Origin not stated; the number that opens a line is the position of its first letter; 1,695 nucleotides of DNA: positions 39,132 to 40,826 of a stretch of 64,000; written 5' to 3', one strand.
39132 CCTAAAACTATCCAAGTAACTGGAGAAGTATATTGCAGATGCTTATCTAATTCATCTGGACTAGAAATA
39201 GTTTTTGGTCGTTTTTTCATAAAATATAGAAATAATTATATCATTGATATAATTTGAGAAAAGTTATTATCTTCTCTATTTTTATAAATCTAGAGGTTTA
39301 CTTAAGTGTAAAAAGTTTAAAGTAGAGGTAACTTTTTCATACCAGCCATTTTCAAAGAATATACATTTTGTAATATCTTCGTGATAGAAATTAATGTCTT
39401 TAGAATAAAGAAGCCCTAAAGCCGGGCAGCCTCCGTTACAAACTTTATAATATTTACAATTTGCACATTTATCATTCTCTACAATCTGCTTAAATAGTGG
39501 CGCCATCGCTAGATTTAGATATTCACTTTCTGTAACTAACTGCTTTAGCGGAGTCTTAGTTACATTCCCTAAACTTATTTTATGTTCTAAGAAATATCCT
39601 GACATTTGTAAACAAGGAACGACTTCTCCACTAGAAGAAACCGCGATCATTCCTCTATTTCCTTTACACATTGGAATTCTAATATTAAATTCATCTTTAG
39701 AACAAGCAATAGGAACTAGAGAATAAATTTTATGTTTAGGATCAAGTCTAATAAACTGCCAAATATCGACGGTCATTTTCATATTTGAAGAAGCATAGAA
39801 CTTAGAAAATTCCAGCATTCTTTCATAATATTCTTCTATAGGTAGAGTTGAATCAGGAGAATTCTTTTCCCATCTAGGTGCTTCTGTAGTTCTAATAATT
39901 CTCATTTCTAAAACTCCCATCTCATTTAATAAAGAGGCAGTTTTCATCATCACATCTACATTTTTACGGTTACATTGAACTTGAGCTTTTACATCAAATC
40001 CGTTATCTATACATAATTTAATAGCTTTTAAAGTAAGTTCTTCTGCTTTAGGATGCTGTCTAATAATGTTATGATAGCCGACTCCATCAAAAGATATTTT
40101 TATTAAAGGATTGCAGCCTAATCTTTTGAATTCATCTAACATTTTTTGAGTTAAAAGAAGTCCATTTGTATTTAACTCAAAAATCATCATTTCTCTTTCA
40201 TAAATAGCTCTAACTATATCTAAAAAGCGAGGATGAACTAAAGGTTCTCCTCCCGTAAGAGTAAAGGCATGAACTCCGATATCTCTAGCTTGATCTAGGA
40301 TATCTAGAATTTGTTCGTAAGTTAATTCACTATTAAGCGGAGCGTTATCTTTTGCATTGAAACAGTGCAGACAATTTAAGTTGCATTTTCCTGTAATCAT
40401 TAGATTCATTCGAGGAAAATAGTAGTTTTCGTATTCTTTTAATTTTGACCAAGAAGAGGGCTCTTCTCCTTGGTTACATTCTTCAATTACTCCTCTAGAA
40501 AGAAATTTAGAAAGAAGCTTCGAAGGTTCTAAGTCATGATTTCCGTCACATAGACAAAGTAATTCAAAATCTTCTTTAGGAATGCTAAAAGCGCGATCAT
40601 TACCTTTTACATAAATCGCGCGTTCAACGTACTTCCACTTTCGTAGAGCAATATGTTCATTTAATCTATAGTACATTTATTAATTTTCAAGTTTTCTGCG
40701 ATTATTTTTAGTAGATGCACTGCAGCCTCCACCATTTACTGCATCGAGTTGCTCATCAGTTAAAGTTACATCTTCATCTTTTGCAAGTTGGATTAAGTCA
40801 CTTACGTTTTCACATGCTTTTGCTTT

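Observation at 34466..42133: RiPP gene cluster: Nif11-type leader, very short single-Cys hydrophilic core, RRE-containing radical SAM/SPASM maturase, dual ABC exporters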

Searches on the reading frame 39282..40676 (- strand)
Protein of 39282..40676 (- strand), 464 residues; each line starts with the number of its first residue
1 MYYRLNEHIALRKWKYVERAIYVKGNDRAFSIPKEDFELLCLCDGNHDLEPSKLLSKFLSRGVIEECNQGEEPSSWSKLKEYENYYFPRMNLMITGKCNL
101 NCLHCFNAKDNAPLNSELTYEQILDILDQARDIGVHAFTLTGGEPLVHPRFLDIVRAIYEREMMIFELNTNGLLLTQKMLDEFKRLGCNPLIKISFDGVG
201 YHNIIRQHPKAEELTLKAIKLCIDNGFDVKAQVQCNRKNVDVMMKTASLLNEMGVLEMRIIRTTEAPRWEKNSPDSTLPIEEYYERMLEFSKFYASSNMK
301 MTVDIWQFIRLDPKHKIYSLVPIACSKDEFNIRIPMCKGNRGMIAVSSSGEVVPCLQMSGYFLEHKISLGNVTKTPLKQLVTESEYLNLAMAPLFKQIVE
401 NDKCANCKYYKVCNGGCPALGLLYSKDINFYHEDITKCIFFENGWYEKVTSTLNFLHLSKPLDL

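Call 3: search_protein_families(library=ncbifam, proteins=[window:39282-40676:-], max_evalue=0.01)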
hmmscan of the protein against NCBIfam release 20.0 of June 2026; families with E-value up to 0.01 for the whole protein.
window:39282-40676:- (464 aa): 82 families (the best 25 are shown)
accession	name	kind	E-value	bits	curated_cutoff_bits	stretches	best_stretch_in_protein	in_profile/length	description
TIGR04545.1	rSAM_ahbD_hemeb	equivalog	8.3e-30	104.4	500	1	94-420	6-320/339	heme b synthase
TIGR04250.1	SCM_rSAM_ScmE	equivalog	4e-27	95.1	400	1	90-444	5-354/358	SynChlorMet cassette radical SAM/SPASM protein ScmE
TIGR04054.1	rSAM_NirJ1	equivalog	1.1e-25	90.1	650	2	92-254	40-201/387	putative heme d1 biosynthesis radical SAM protein NirJ1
TIGR04546.1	rSAM_ahbC_deAc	equivalog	1.3e-25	90.1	650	2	90-255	41-205/390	12,18-didecarboxysiroheme deacetylase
TIGR04051.1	rSAM_NirJ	equivalog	2.8e-25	89.1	515.45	1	95-257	9-170/354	heme d1 biosynthesis radical SAM protein NirJ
NF041298.1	rSAM_mat_DynA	equivalog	1.5e-24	86.7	450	1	95-429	8-333/356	dynobactin maturation radical SAM/SPASM protein DynA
TIGR04053.2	TIGR04053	equivalog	4e-24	85.5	395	1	95-416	15-344/366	TIGR04053 family radical SAM/SPASM domain-containing protein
TIGR04317.1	W_rSAM_matur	equivalog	1.8e-23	83.2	380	1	92-260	8-181/349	tungsten cofactor oxidoreductase radical SAM maturase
NF050035.1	rSAM_WgK_link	exception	3.8e-23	82.1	650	1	90-434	11-358/367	radical SAM/SPASM peptide maturase WgkB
TIGR02668.1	moaA_archaeal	equivalog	5e-23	81.5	325.25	1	91-300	13-223/303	GTP 3',8-cyclase MoaA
TIGR04251.1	SCM_rSAM_ScmF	equivalog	8.6e-23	81.3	400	1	91-421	7-325/353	SynChlorMet cassette radical SAM/SPASM protein ScmF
TIGR04133.1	rSAM_w_lipo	hypoth_equivalog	6.7e-22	77.9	425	1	93-292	29-229/350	TIGR04133 family radical SAM/SPASM protein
TIGR04347.1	pseudo_SAM_Halo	equivalog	7.5e-22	78.1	525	2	89-257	39-206/390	TIGR04347 family pseudo-SAM/SPASM protein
TIGR04055.1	rSAM_NirJ2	equivalog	1.6e-21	77.2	500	1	94-440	6-324/326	putative heme d1 biosynthesis radical SAM protein NirJ2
NF045574.1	sacti_mat_StsB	exception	7.5e-21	74.5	625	2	92-268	100-274/466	StsB family radical SAM/SPASM domain sactipeptide maturase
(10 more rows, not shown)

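Call 4: search_protein_families(library=pfam, proteins=[window:39282-40676:-], max_evalue=0.01)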
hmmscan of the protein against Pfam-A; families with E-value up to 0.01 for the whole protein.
window:39282-40676:- (464 aa): 3 families
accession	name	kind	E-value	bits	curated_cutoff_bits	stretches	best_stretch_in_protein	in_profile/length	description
PF04055.27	Radical_SAM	-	1.8e-22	80.7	29.5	1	94-229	3-144/166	Radical SAM superfamily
PF13186.11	SPASM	-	2.2e-08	34.7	21.5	1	337-408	1-67/67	Iron-sulfur cluster-binding domain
PF13353.11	Fer4_12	-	3.1e-07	31.2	22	1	96-164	13-83/137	4Fe-4S single cluster domain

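Call 5: find_homologous_proteins(query=window:39282-40676:-, max_evalue=1e-10)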
Query window:39282-40676:- (464 aa): 1718 proteins with E <= 1e-10 among 4830 candidates; the best 120 are listed.
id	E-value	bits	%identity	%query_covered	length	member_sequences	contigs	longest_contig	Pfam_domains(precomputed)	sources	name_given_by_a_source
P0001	0.0e+0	1082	100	100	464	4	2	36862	PF13186.12,PF04055.28,PF13353.12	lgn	-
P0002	1.1e-264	897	83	100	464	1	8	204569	PF13186.12,PF04055.28,PF13353.12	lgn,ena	-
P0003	5.5e-264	894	80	100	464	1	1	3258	PF13186.12,PF04055.28,PF13353.12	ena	-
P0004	1.7e-263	893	81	100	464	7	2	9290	PF13186.12,PF04055.28,PF13353.12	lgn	-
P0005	4.6e-262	888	81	100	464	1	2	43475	PF13186.12,PF04055.28,PF13353.12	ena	-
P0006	1.3e-261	887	81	100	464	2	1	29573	PF13186.12,PF04055.28,PF13353.12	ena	-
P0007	1.6e-261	886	80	100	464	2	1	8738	PF13186.12,PF04055.28,PF13353.12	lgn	-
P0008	1.8e-261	886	81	100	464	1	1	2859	PF13186.12,PF04055.28,PF13353.12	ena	-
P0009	5.8e-261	885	80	100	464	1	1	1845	PF13186.12,PF04055.28,PF13353.12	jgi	-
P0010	1.0e-260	884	81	100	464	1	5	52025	PF13186.12,PF04055.28,PF13353.12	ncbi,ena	-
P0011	1.1e-260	884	81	100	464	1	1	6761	PF13186.12,PF04055.28,PF13353.12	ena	-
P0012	1.9e-260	883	81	100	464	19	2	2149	PF13186.12,PF04055.28,PF13353.12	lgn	-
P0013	2.1e-260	883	81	100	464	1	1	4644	PF13186.12,PF04055.28,PF13353.12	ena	-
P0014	2.7e-260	882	81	100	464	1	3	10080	PF13186.12,PF04055.28,PF13353.12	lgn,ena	-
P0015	3.3e-260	882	80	100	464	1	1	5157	PF13186.12,PF04055.28,PF13353.12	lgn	-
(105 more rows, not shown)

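Call 6: find_related_loci(query=window:39282-40676:-, collection=genome_contigs, flank=8000)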
Query window:39282-40676:- (464 aa) in genome_contigs; peptide patterns used: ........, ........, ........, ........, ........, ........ (x = any residue, [..] = any of these).
80 stretches matched a pattern; 61 encode a relative of the query (tblastn E <= 1e-3); 59 distinct loci.
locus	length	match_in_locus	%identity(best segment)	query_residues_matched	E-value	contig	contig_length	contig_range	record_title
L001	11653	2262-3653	82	1-464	0e+0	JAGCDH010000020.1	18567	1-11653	MAG: Bacilli bacterium isolate RGIG9687 Yak_Omasum-2__c582253, whole genome shotgun sequence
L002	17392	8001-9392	81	1-464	0e+0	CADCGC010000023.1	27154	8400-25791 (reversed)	MAG: uncultured Erysipelotrichaceae bacterium isolate RUG14619 genome assembly, contig: RUG14619_asm_23, whole genome sh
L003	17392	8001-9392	78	1-464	0e+0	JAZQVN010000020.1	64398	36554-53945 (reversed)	MAG: Bacilli bacterium isolate T1900045170_TC20190164.MAGScoT_cleanbin_000006 SGB_5178_k141_586330, whole genome shotgun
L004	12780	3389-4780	78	1-464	0e+0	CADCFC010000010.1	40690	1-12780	MAG: uncultured Erysipelotrichaceae bacterium isolate RUG14596 genome assembly, contig: RUG14596_asm_10, whole genome sh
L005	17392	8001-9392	78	1-464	0e+0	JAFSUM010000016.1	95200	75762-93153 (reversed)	MAG: Bacilli bacterium isolate RGIG3485 Goat_Rumen.Co__c775253, whole genome shotgun sequence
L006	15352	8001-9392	78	1-464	0e+0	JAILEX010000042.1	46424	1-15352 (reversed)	MAG: Bacilli bacterium isolate RUI057 k141_3486567_flag=0_multi=10.9978_len=46424, whole genome shotgun sequence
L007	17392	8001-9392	76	1-464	0e+0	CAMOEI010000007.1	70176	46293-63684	MAG: uncultured Bacillales bacterium isolate SRR873606_bin.85_metaWRAP_v1.3_MAG genome assembly, contig: NODE_389_length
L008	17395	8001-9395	77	1-464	0e+0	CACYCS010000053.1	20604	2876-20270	MAG: uncultured Erysipelotrichaceae bacterium isolate RUG11821 genome assembly, contig: RUG11821_asm_53, whole genome sh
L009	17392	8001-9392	77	1-464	0e+0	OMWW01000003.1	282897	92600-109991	uncultured Erysipelotrichaceae bacterium isolate RUG042 genome assembly, contig: scaffold_17, whole genome shotgun seque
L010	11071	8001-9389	77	1-463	0e+0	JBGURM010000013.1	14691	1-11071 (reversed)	MAG: Bacilli bacterium isolate ruminal_MAG_116 ruminal_MAG_116_contig_0013, whole genome shotgun sequence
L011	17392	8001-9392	76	1-464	0e+0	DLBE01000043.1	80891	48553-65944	MAG TPA_asm: Bacillales bacterium UBA7029 UBA7029_contig_11179, whole genome shotgun sequence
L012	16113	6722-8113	76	1-464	0e+0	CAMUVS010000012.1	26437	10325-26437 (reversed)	MAG TPA_asm: uncultured Bacillales bacterium isolate SRR11861928_bin.55_metaWRAP_v1.3_MAG genome assembly, contig: ERZ14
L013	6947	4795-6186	76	1-464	0e+0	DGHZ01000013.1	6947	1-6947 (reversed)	MAG TPA_asm: Bacillales bacterium UBA3835 UBA3835_contig_1372, whole genome shotgun sequence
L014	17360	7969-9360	75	1-464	0e+0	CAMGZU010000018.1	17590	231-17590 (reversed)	MAG: uncultured Erysipelotrichaceae bacterium isolate SRR11784279_bin.55_metaWRAP_v1.3_MAG genome assembly, contig: ERZ1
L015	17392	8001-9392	75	1-464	0e+0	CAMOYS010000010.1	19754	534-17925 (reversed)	MAG: uncultured Bacillales bacterium isolate SRR873601_bin.169_metaWRAP_v1.3_MAG genome assembly, contig: NODE_7462_leng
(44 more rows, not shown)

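Call 12: search_solved_structures(query=window:39282-40676:-, max_evalue=0.001, show_alignments=2)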
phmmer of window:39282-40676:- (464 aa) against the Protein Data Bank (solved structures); distinct sequences matched with E-value up to 0.001: 19.
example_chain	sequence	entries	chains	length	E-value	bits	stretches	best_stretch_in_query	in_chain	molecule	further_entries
6efn_A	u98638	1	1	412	4.2e-08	36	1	88-267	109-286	Sporulation killing factor maturation protein SkfB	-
7tol_A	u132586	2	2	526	3.5e-07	32.9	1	90-230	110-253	glycerol dibiphytanyl glycerol tetraether - macrocyclic archaeol synthase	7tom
7vob_C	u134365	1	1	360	3.6e-07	32.9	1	86-258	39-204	Cytosylglucuronate decarboxylase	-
7voc_C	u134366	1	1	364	3.7e-07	32.9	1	85-257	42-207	Cytosylglucuronate decarboxylase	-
5v1q_A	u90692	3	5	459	1.6e-06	30.7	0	77-178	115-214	Radical SAM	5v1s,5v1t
4k37_A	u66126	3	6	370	3.1e-06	29.8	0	344-419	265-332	Anaerobic sulfatase-maturating enzyme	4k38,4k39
4k36_A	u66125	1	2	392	4.2e-06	29.4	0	344-419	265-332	Anaerobic sulfatase-maturating enzyme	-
1tv7_A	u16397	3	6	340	4.3e-06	29.3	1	90-236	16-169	Molybdenum cofactor biosynthesis protein A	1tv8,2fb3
2fb2_A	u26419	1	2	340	6.7e-06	28.7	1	90-236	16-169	Molybdenum cofactor biosynthesis protein A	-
6y1x_A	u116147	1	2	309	1.6e-05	27.5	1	84-227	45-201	Radical SAM domain protein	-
8wm2_A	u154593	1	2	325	3.4e-05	26.4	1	82-182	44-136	Fe-S radical SAM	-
9dgw_A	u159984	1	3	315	0.00011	24.7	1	90-185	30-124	Radical SAM core domain-containing protein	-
9dfw_A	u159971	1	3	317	0.00011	24.7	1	90-185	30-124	Radical SAM core domain-containing protein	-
6b4c_A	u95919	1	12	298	0.00013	24.4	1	90-185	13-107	Viperin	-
7n7i_A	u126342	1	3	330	0.00015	24.2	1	90-185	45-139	Viperin-like enzyme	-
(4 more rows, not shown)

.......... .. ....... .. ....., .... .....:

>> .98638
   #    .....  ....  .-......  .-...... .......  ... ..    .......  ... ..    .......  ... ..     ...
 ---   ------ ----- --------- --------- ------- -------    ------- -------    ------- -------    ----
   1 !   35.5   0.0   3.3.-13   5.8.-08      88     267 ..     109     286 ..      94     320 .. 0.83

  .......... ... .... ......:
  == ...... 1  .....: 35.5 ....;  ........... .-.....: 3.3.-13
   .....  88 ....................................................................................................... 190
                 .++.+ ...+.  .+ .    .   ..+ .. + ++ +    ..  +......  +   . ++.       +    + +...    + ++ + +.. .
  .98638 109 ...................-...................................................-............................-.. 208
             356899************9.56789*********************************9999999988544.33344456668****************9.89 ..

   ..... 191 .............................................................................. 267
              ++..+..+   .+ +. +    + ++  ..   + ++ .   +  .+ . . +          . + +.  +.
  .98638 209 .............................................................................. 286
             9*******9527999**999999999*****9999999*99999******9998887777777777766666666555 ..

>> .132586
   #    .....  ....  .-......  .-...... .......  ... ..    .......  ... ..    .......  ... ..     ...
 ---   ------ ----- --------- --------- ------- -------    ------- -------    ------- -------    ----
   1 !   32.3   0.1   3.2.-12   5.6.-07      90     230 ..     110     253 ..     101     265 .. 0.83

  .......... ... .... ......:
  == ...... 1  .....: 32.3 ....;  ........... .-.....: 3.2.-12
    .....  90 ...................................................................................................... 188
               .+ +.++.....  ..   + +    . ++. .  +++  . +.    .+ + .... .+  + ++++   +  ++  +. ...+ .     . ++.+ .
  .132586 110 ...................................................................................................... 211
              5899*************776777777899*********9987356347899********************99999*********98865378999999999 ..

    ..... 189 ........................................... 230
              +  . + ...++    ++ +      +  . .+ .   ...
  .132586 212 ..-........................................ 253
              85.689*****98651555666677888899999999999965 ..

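Call 31: predict_structure(alignment_id=A2)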
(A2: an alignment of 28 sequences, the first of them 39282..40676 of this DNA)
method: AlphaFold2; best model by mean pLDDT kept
length: 464 residues; sequences in the alignment: 28
mean_pLDDT: 78.6   pTM: 0.82
mean pLDDT of the five models: 78.6, 77.9, 74.4, 72.3, 72.1
residues with pLDDT >= 90: 194; 70-90: 130; 50-70: 76; < 50: 64
segments of 3 or more residues with pLDDT < 50: 100-113, 265-272, 324-340, 393-399, 423-435
pLDDT, mean of each block of 10 residues (from residue 1): 95 84 84 90 95 94 95 93 85 73 40 67 96 91 82 96 92 90 95 86 65 90 97 85 94 96 53 61 91 96 89 93 49 40 74 64 64 90 69 50 59 52 48 55 86 93 66
secondary structure, 60 per line:
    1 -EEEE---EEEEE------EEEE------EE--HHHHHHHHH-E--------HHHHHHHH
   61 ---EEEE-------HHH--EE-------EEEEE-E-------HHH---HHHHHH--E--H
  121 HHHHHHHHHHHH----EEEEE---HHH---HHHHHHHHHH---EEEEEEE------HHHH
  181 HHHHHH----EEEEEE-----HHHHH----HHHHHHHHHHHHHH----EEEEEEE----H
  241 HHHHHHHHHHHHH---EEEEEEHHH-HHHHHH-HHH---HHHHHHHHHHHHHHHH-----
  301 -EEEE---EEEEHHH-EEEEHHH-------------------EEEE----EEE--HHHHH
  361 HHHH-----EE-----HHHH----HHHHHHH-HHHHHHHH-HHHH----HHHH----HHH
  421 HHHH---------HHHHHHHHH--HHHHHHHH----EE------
elements in order: E2-5 E9-13 E20-23 H34-42 H53-60 E64-67 E89-93 H109-114 H120-132 E137-141 H151-160 E164-170 H177-186 E191-196 H202-206 H211-224 E229-235 H240-253 E257-262 H267-272 H280-295 E302-305 E309-312 E317-320 E343-346 E351-353 H356-364 H377-380 H385-391 H393-400 H402-405 H410-413 H418-424 H434-442 H445-452

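Call 35: fold_search(model_id=the predicted structure, library=pdb)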
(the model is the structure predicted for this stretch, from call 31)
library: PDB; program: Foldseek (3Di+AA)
matches with E <= 10: 1751; with E <= 0.001: 165
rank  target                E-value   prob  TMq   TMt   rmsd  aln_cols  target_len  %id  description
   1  6efn                  1.9e-15  1.00  0.55  0.66   7.4       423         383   16  Structure of a RiPP maturase, SkfB (released 2018-10-24)
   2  5v1t_A                7.0e-15  1.00  0.64  0.68   5.7       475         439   16  Crystal structure of Streptococcus suis SuiB bound to precursor peptide SuiA (released 2017-08-30)
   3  5v1q_B                8.9e-15  1.00  0.65  0.68   6.2       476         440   14  Crystal structure of Streptococcus suis SuiB (released 2017-08-30)
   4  5v1s_B                1.6e-14  1.00  0.63  0.68   6.2       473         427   14  Crystal structure of Streptococcus suis SuiB bound to S-adenosylmethionine (released 2017-08-30)
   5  5v1q_A                4.3e-14  1.00  0.60  0.65   7.8       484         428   13  Crystal structure of Streptococcus suis SuiB (released 2017-08-30)
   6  5v1s_A                4.8e-14  1.00  0.63  0.68   7.2       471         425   13  Crystal structure of Streptococcus suis SuiB bound to S-adenosylmethionine (released 2017-08-30)
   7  4k36_A                1.2e-11  1.00  0.56  0.67   6.0       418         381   17  His6 tagged anSMEcpe with bound AdoMet (released 2013-05-08)
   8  4k39_A                1.3e-11  1.00  0.55  0.69   5.1       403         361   16  Native anSMEcpe with bound AdoMet and Cp18Cys peptide (released 2013-05-08)
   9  6c8v                  1.4e-11  1.00  0.46  0.65   5.4       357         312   16  X-ray structure of PqqE from Methylobacterium extorquens (released 2018-02-14)
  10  4k38_B                1.5e-11  1.00  0.58  0.73   4.9       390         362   16  Native anSMEcpe with bound AdoMet and Kp18Cys peptide (released 2013-05-08)
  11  8vpo                  2.2e-11  1.00  0.55  0.56  13.0       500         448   14  X-Ray Crystal Structure of TigE from Paramaledivibacter caminithermalis (released 2024-02-07)
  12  4k38_A                3.7e-11  1.00  0.54  0.66   5.6       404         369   17  Native anSMEcpe with bound AdoMet and Kp18Cys peptide (released 2013-05-08)
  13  4k39_B                4.7e-11  1.00  0.58  0.73   4.7       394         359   18  Native anSMEcpe with bound AdoMet and Cp18Cys peptide (released 2013-05-08)
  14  4k37_A                5.6e-11  1.00  0.58  0.71   4.9       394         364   16  Native anSMEcpe with bound AdoMet (released 2013-05-08)
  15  7vob                  6.0e-11  1.00  0.45  0.62   8.6       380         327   17  The crystal structure of a Radical SAM Enzyme BlsE involved in the Biosynthesis of Blasticidin S (released 2022-05-04)
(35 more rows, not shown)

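Call 51: search_protein_families(library=pfam, alignment_id=A2, max_evalue=5)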
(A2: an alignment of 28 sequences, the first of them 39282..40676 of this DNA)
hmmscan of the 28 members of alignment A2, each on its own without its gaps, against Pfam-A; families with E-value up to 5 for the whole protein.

A. member 1, window:39282-40676:- (464 aa): 3 families
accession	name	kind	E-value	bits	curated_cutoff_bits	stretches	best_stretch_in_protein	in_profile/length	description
PF04055.27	Radical_SAM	-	1.8e-22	80.7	29.5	1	94-229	3-144/166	Radical SAM superfamily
PF13186.11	SPASM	-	2.2e-08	34.7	21.5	1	337-408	1-67/67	Iron-sulfur cluster-binding domain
PF13353.11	Fer4_12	-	3.1e-07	31.2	22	1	96-164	13-83/137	4Fe-4S single cluster domain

B. families by the number of members that match (of 28 scanned): 10 families
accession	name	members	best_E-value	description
PF04055.27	Radical_SAM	28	7.6e-23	Radical SAM superfamily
PF13186.11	SPASM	28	1.2e-08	Iron-sulfur cluster-binding domain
PF13353.11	Fer4_12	28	3.1e-07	4Fe-4S single cluster domain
PF12797.12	Fer4_2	21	0.62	4Fe-4S binding domain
PF09469.16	Cobl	6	0.03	Cordon-bleu ubiquitin-like domain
PF13237.11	Fer4_10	5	0.91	4Fe-4S dicluster domain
PF18386.7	ROQ_II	1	0.052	Roquin II domain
PF06646.16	CypI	1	0.07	Extracytoplasmic thiamine-binding lipoprotein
PF21263.2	Acyl-CoA-dh_C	1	0.16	Acyl-CoA dehydrogenase, C-terminal domain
PF12328.13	Rpp20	1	0.26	Rpp20 subunit of nuclear RNase MRP and P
